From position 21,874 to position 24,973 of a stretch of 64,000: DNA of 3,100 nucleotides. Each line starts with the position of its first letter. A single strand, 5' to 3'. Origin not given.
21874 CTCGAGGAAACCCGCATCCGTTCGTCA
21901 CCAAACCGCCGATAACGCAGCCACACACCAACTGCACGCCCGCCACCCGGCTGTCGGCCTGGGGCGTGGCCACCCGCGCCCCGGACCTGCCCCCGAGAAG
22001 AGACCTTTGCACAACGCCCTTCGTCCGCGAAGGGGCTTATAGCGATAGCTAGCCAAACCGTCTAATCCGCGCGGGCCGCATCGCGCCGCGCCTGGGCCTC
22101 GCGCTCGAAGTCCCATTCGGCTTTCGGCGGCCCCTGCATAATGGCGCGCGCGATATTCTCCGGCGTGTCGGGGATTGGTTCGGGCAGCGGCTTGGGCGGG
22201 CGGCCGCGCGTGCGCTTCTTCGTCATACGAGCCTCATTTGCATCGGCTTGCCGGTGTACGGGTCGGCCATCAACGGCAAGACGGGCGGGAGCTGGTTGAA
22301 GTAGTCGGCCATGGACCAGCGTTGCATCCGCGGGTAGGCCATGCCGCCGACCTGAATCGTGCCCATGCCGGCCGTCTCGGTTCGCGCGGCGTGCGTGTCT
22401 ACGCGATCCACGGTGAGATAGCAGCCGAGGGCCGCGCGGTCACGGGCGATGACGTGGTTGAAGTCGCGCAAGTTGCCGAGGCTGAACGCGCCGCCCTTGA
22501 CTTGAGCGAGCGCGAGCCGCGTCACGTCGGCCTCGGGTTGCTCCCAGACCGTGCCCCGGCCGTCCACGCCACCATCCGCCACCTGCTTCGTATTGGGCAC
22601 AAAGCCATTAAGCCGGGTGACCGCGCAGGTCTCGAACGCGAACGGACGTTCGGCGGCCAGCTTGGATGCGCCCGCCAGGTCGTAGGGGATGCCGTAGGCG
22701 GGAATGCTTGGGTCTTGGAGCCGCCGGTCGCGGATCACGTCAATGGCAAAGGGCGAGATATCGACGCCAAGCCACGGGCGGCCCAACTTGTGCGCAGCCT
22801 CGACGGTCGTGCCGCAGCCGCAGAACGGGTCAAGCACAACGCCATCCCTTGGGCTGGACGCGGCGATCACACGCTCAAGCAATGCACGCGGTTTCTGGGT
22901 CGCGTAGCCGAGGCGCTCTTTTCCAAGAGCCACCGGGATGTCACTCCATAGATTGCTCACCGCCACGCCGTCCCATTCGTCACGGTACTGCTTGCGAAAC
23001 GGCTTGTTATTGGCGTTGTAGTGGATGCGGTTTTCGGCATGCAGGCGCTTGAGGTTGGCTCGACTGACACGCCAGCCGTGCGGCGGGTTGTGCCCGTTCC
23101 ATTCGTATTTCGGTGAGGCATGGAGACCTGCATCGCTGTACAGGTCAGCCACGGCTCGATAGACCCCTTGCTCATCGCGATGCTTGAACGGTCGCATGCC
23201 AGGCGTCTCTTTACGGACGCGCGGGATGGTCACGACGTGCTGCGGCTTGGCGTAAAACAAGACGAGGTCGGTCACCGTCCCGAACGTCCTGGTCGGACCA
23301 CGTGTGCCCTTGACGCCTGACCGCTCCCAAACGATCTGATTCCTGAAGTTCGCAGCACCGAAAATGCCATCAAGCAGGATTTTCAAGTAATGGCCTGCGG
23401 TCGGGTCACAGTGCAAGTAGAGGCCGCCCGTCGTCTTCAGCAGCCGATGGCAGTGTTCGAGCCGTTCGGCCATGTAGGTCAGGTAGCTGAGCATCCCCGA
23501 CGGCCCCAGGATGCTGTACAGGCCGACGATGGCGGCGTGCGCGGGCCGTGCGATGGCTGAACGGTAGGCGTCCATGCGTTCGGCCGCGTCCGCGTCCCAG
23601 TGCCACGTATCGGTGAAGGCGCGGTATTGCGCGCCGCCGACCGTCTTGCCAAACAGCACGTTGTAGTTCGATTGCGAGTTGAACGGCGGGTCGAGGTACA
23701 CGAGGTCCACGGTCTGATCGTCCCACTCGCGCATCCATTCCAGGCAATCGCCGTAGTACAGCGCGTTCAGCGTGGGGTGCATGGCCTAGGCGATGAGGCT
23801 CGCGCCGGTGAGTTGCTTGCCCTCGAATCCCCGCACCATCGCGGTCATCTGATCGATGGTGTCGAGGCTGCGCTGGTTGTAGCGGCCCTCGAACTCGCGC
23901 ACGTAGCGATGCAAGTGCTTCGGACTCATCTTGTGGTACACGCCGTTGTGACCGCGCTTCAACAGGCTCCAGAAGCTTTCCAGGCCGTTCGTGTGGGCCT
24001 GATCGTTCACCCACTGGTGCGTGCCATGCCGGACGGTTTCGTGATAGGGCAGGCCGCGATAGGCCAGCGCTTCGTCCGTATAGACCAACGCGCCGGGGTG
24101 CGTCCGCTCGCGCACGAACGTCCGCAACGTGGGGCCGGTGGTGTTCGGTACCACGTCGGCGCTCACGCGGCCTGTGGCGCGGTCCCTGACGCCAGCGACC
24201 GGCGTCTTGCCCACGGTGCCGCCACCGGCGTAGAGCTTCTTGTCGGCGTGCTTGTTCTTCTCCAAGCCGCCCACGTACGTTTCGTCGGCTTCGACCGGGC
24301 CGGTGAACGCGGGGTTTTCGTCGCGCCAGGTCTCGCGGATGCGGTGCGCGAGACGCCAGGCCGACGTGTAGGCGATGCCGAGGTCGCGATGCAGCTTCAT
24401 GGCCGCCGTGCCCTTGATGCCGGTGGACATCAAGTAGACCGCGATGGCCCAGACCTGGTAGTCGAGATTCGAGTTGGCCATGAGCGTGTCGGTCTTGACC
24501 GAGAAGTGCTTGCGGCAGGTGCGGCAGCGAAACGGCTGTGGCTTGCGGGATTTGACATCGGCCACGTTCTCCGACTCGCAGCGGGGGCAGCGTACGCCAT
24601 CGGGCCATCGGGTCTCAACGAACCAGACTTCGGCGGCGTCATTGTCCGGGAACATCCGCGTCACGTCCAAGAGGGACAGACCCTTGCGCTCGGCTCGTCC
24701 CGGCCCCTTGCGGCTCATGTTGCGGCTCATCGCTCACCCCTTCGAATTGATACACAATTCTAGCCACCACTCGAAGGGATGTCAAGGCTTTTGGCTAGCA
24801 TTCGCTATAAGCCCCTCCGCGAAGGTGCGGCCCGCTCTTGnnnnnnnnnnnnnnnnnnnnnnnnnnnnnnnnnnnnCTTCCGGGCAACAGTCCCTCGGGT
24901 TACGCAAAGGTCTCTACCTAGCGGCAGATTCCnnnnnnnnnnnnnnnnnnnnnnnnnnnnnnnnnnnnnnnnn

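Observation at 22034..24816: IS1595-family element carrying an orphan methyltransferase fused to an Mrr-like nuclease domain plus a tiny AT-hook ORF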

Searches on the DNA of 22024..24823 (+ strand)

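Call 8: search_dna_similar(query=window:22024-24823:+, collection=plasmids, mode=near)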
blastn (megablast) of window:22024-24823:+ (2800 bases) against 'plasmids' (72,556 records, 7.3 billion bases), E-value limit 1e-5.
No match.

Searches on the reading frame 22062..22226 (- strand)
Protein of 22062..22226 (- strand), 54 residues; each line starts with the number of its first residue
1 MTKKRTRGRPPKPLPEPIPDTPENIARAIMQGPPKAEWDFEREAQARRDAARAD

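Call 3: search_protein_families(library=pfam, proteins=[window:22062-22226:-], max_evalue=0.1)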
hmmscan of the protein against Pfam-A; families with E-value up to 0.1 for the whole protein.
window:22062-22226:- (54 aa): 0 families

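Call 4: search_protein_families(library=ncbifam, proteins=[window:22062-22226:-], max_evalue=0.1)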
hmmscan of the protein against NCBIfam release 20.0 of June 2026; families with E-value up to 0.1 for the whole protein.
window:22062-22226:- (54 aa): 0 families

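Call 26: search_protein_representatives(protein=window:22062-22226:-)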
Query: 54 residues. Proteins with E-value up to 0.001 (for the whole library): 260; up to 1e-10: 4; up to 1e-30: 0. The best 150 are listed.
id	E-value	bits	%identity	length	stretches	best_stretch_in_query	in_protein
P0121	1.4e-17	78.3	76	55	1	1-54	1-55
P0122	2.8e-15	71.1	70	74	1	1-53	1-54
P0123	2.9e-14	67.9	72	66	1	1-48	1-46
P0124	9.0e-11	57.0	60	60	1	3-44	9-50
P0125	1.1e-10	56.8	63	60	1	3-51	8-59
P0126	1.7e-10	56.2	70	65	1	4-43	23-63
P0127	2.0e-10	56.0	59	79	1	3-48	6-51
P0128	5.1e-10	54.7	64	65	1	3-41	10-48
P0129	6.4e-10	54.4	59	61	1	6-46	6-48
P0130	1.4e-09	53.3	68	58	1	3-43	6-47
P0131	1.5e-09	53.2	64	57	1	4-45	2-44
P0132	2.0e-09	52.9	60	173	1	3-45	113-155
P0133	2.1e-09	52.8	71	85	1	1-41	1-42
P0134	2.4e-09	52.6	57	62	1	2-47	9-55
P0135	2.8e-09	52.4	60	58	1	9-51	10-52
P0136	7.2e-09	51.1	53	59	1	3-49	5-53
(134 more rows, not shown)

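Call 29: search_protein_families(library=padloc, proteins=[window:22065-22226:-], max_evalue=0.01)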
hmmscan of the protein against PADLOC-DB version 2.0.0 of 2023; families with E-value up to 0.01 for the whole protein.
window:22065-22226:- (54 aa): 0 families

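Call 30: search_protein_families(library=phrogs, proteins=[window:22065-22226:-, P0129, P0136], max_evalue=0.01)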
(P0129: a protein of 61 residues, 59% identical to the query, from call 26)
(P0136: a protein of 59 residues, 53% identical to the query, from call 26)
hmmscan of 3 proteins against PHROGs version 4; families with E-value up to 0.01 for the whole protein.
window:22065-22226:- (54 aa): 0 families

P0129 (61 aa): 0 families

P0136 (59 aa): 0 families

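Call 66: find_related_loci(query=A4, collection=metagenome_contigs, flank=5000)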
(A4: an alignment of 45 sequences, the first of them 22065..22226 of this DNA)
Query A4 (54 aa) in metagenome_contigs; peptide patterns used: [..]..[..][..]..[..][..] (x = any residue, [..] = any of these).
231 stretches matched a pattern; 46 encode a relative of the query (tblastn E <= 1e-3); 46 distinct loci.
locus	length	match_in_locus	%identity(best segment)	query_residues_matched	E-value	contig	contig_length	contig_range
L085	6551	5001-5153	71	4-50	6e-16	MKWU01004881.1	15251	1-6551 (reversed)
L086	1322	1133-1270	63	4-48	3e-15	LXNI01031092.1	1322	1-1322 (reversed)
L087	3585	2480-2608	70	3-45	3e-15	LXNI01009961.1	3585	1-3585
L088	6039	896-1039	63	2-48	1e-14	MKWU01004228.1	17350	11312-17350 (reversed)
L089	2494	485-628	63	2-48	1e-14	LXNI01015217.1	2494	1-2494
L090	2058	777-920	63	2-48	1e-14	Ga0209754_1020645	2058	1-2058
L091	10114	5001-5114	76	4-40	9e-14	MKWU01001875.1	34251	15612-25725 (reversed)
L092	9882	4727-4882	57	2-51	4e-13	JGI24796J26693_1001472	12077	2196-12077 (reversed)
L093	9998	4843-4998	57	2-51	4e-13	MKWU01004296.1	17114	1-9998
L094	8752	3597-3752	57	2-51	4e-13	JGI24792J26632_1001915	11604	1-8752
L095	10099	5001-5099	70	8-40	7e-13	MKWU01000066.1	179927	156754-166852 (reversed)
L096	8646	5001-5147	55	1-46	2e-12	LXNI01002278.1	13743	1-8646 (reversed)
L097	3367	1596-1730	58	4-47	3e-12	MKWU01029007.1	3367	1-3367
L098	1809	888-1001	71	4-40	4e-12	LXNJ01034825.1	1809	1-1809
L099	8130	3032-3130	70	8-40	9e-12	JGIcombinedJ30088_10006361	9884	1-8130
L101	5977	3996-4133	61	4-46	5e-11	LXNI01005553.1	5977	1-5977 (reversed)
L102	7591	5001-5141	62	4-47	6e-11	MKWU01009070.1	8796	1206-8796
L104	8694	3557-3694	50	3-46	9e-11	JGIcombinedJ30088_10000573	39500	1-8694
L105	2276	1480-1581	68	11-42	1e-10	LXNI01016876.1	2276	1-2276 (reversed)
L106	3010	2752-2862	59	17-48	2e-10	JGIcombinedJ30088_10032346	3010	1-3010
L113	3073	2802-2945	54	3-47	3e-9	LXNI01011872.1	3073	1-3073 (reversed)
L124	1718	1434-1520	69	3-31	7e-7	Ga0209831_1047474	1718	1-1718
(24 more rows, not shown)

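Call 69: search_protein_families(library=pfam, proteins=[L087:1714-2460:+, L104:1729-3537:+, L102:3792-4496:+, L102:4459-5010:+, L106:1151-2074:+, L106:2034-2741:+, L113:1103-2035:+, L113:1747-2784:+, L085:3324-4043:+, L085:4192-4773:+], max_evalue=0.01)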
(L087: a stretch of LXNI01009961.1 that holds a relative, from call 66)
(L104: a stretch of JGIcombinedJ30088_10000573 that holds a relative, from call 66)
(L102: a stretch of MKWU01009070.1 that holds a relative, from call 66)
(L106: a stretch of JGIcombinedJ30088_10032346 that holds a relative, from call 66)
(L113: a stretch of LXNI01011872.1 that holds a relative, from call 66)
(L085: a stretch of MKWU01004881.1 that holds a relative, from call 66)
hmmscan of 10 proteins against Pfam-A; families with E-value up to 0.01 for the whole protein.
L087:1714-2460:+ (248 aa): 5 families
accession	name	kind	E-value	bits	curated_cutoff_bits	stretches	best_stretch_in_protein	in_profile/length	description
PF01555.25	N6_N4_Mtase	-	3.4e-30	106.1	26.7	1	3-139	93-219/221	DNA methylase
PF01844.29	HNH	-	2.2e-12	47.4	21.4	1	189-234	1-47/47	HNH endonuclease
PF14279.12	HNH_5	-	7.6e-12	45.4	27.5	1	189-235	1-47/56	HNH endonuclease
PF02945.21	Endonuclease_7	-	0.00034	20.9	23.6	1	176-233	13-65/82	Recombination endonuclease VII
PF13395.12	HNH_4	-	0.00088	19.6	22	1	197-234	15-51/54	HNH endonuclease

L104:1729-3537:+ (602 aa): 4 families
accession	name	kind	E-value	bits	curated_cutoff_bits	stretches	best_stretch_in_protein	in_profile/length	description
PF01555.25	N6_N4_Mtase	-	2e-37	129.7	26.7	1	93-415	1-213/221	DNA methylase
PF01844.29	HNH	-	2.7e-08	34.3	21.4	1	507-555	4-47/47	HNH endonuclease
PF14279.12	HNH_5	-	2.5e-05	24.5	27.5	1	522-556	13-47/56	HNH endonuclease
PF13395.12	HNH_4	-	8.4e-05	22.9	22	1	521-556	17-52/54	HNH endonuclease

L102:3792-4496:+ (234 aa): 1 family
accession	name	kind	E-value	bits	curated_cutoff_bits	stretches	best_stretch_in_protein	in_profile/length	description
PF00145.23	DNA_methylase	-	1.6e-10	41.4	22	1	5-108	2-113/324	C-5 cytosine-specific DNA methylase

L102:4459-5010:+ (183 aa): 4 families
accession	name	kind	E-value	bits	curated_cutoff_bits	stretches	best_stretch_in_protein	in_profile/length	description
PF01844.29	HNH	-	1.8e-09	38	21.4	1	94-144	1-43/47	HNH endonuclease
PF14279.12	HNH_5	-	1.9e-07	31.3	27.5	1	114-146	12-44/56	HNH endonuclease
PF14090.12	HTH_39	-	0.00032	20.9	21.3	1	6-59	5-56/70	Winged helix-turn-helix domain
PF17976.7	zf-RING_12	-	0.0034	18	25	1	133-159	17-43/73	RING/Ubox like zinc-binding domain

L106:1151-2074:+ (307 aa): 0 families

L106:2034-2741:+ (235 aa): 0 families

L113:1103-2035:+ (310 aa): 2 families
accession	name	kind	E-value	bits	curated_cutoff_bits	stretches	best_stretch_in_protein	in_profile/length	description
PF01555.25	N6_N4_Mtase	-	1.4e-35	123.7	26.7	1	56-288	1-217/221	DNA methylase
PF01170.24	UPF0020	-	0.00069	19.8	22.3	0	228-278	3-54/197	RMKL-like, methyltransferase domain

L113:1747-2784:+ (345 aa): 0 families

L085:3324-4043:+ (239 aa): 1 family
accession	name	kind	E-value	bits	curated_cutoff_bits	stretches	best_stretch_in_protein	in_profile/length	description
PF01755.23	Glyco_transf_25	-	9.9e-07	29.3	24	1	80-117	63-100/199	Glycosyltransferase family 25 (LPS biosynthesis protein)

L085:4192-4773:+ (193 aa): 1 family
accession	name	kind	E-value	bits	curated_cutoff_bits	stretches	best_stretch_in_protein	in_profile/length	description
PF03167.25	UDG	-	0.0018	18.8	24.3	1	78-164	33-123/141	Uracil DNA glycosylase superfamily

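Call 79: predict_structure(alignment_id=A4)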
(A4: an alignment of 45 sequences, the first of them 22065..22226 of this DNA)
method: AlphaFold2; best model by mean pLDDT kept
length: 54 residues; sequences in the alignment: 45
mean_pLDDT: 87.5   pTM: 0.36
mean pLDDT of the five models: 87.5, 85.9, 85.8, 85.0, 84.9
residues with pLDDT >= 90: 26; 70-90: 26; 50-70: 2; < 50: 0
segments of 3 or more residues with pLDDT < 50: none
pLDDT, mean of each block of 10 residues (from residue 1): 74 90 92 86 95 89
secondary structure, 60 per line:
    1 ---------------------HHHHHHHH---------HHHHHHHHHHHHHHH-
elements in order: H22-29 H39-53

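Call 83: search_protein_families(library=padloc, proteins=[L106:1151-2074:+, L106:2034-2741:+, L113:1747-2784:+, L101:2829-3368:+, L085:3324-4043:+, L085:4192-4773:+, L102:4459-5010:+, L104:1729-3537:+], max_evalue=0.001)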
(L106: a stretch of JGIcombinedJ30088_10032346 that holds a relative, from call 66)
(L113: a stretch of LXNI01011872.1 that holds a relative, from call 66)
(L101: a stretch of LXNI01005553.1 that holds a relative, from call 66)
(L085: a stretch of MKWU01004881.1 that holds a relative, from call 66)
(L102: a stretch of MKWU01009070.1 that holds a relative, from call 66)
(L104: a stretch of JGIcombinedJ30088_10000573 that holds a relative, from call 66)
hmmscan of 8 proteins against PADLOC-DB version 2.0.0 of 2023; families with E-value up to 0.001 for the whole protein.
L106:1151-2074:+ (307 aa): 0 families

L106:2034-2741:+ (235 aa): 0 families

L113:1747-2784:+ (345 aa): 0 families

L101:2829-3368:+ (179 aa): 0 families

L085:3324-4043:+ (239 aa): 0 families

L085:4192-4773:+ (193 aa): 0 families

L102:4459-5010:+ (183 aa): 5 families
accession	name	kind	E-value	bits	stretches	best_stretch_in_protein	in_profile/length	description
PDLC03478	REase_II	-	1.4e-09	36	1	26-143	43-156/219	Type II restriction enzyme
PDLC03431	REase_II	-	8e-05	20.3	1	78-145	135-206/246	Type II restriction enzyme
PDLC03656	mREase_IV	-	0.00017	19.5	1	83-143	196-253/277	Type IV methyl-directed restriction enzyme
PDLC02859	DpdF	-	0.00065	16.3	1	86-143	2-50/545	DpdF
PDLC03503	REase_II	-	0.00099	16.9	0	30-122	54-156/218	Type II restriction enzyme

L104:1729-3537:+ (602 aa): 57 families (the best 25 are shown)
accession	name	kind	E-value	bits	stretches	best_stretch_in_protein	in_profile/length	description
PDLC03354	MTase_II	-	2.4e-44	150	1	170-424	126-381/425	Type II methyltransferase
PDLC03339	MTase_II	-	2.1e-40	136.7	3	172-253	59-138/399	Type II methyltransferase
PDLC03300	MTase_II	-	5.7e-38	128.7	2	156-259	69-170/302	Type II methyltransferase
PDLC03371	MTase_II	-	1.4e-33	114.5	1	73-415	10-242/260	Type II methyltransferase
PDLC03299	MTase_II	-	3.3e-30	103.6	2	356-416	188-248/296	Type II methyltransferase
PDLC03636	MTase_III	-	2.6e-29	100.5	2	172-284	95-203/575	Type III methyltransferase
PDLC03638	MTase_III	-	2.3e-26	90.4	1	171-428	429-680/816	Type III methyltransferase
PDLC03216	MTase_II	-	1.2e-24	85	2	364-437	194-267/364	Type II methyltransferase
PDLC03635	MTase_III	-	3.6e-24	83.5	2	170-299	265-396/708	Type III methyltransferase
PDLC03644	MTase_III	-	2.7e-23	80.5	1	169-438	105-406/542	Type III methyltransferase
PDLC03738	oMTase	-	3.3e-23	80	2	364-436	204-276/376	orphan methyltransferase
PDLC03633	MTase_III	-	4.1e-23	79.9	2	161-253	139-230/616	Type III methyltransferase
PDLC03265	MTase_II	-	7.1e-23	79.6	2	168-413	68-316/333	Type II methyltransferase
PDLC03320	MTase_II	-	2.1e-22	77.6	2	345-416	193-265/289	Type II methyltransferase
PDLC03641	MTase_III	-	8.3e-20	68.9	1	72-400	103-427/657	Type III methyltransferase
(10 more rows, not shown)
